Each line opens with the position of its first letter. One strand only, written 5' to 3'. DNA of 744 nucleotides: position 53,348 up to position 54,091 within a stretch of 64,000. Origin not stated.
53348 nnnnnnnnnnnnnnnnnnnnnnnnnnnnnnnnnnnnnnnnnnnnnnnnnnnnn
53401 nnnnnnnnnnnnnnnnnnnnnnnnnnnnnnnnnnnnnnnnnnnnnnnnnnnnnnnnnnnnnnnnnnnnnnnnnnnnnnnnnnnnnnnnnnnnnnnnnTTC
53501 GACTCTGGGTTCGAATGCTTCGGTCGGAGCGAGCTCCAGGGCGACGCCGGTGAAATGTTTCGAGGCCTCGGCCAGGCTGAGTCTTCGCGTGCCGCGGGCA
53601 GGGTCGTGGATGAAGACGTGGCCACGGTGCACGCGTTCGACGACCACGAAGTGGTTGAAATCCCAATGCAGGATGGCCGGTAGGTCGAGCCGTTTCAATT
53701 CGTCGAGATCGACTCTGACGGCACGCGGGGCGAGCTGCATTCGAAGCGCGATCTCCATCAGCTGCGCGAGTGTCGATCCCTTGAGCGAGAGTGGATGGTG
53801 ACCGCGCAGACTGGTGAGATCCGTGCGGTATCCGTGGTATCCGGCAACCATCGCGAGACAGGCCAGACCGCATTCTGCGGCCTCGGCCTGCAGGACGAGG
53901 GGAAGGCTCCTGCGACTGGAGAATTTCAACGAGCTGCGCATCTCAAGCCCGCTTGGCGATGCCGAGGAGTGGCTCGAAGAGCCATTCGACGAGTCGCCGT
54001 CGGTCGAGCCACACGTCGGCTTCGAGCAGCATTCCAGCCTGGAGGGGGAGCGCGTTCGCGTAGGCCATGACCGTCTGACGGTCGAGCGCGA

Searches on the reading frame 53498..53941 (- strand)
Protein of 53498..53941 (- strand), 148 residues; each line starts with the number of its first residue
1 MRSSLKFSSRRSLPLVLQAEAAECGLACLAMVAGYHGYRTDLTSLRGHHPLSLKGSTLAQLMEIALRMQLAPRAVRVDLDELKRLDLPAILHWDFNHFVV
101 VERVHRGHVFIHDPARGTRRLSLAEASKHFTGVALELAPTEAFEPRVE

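Call 55: search_solved_structures(query=window:53498-53941:-, max_evalue=0.00001, show_alignments=4)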
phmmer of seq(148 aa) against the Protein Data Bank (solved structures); distinct sequences matched with E-value up to 0.00001: 12.
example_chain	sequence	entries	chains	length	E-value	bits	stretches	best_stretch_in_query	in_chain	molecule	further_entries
6mpz_A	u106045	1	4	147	1.4e-22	83.6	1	9-143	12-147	Double Glycine Motif Protease domain from AMS/PCAT Transporter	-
7n87_A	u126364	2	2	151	1.5e-10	44.6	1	12-144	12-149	ABC-type bacteriocin transporter | Peptidase C39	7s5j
4ry2_A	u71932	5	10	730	2.4e-10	43.9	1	13-144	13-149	ABC-type bacteriocin transporter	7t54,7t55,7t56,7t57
4s0f_A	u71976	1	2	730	2.4e-10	43.9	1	13-144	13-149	ABC-type bacteriocin transporter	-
8vp3_A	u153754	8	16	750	2.6e-10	43.8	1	13-144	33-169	ABC-type bacteriocin transporter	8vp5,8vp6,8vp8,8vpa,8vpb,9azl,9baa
8hf4_A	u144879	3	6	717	8.9e-10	42.1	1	6-147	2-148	Transport/processing ATP-binding protein ComA | Competence factor transporting ATP-binding protein/permease ComA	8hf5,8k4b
8hf7_A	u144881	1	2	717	9e-10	42.1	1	6-147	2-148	Competence factor transporting ATP-binding protein/permease ComA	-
8hf6_A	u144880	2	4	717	9.1e-10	42.1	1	6-147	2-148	Competence factor transporting ATP-binding protein/permease ComA | Transport/processing ATP-binding protein ComA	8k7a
3k8u_A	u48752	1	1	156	4.3e-09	39.9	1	10-146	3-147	Putative ABC transporter, ATP-binding protein ComA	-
6v9z_A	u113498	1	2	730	4.5e-09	39.8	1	13-144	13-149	ABC-type bacteriocin transporter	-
5xe8_A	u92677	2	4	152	2.2e-08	37.5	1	15-146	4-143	Putative ABC transporter, ATP-binding protein ComA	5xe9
8vp9_A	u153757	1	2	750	2.8e-07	34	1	15-144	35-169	ABC-type bacteriocin transporter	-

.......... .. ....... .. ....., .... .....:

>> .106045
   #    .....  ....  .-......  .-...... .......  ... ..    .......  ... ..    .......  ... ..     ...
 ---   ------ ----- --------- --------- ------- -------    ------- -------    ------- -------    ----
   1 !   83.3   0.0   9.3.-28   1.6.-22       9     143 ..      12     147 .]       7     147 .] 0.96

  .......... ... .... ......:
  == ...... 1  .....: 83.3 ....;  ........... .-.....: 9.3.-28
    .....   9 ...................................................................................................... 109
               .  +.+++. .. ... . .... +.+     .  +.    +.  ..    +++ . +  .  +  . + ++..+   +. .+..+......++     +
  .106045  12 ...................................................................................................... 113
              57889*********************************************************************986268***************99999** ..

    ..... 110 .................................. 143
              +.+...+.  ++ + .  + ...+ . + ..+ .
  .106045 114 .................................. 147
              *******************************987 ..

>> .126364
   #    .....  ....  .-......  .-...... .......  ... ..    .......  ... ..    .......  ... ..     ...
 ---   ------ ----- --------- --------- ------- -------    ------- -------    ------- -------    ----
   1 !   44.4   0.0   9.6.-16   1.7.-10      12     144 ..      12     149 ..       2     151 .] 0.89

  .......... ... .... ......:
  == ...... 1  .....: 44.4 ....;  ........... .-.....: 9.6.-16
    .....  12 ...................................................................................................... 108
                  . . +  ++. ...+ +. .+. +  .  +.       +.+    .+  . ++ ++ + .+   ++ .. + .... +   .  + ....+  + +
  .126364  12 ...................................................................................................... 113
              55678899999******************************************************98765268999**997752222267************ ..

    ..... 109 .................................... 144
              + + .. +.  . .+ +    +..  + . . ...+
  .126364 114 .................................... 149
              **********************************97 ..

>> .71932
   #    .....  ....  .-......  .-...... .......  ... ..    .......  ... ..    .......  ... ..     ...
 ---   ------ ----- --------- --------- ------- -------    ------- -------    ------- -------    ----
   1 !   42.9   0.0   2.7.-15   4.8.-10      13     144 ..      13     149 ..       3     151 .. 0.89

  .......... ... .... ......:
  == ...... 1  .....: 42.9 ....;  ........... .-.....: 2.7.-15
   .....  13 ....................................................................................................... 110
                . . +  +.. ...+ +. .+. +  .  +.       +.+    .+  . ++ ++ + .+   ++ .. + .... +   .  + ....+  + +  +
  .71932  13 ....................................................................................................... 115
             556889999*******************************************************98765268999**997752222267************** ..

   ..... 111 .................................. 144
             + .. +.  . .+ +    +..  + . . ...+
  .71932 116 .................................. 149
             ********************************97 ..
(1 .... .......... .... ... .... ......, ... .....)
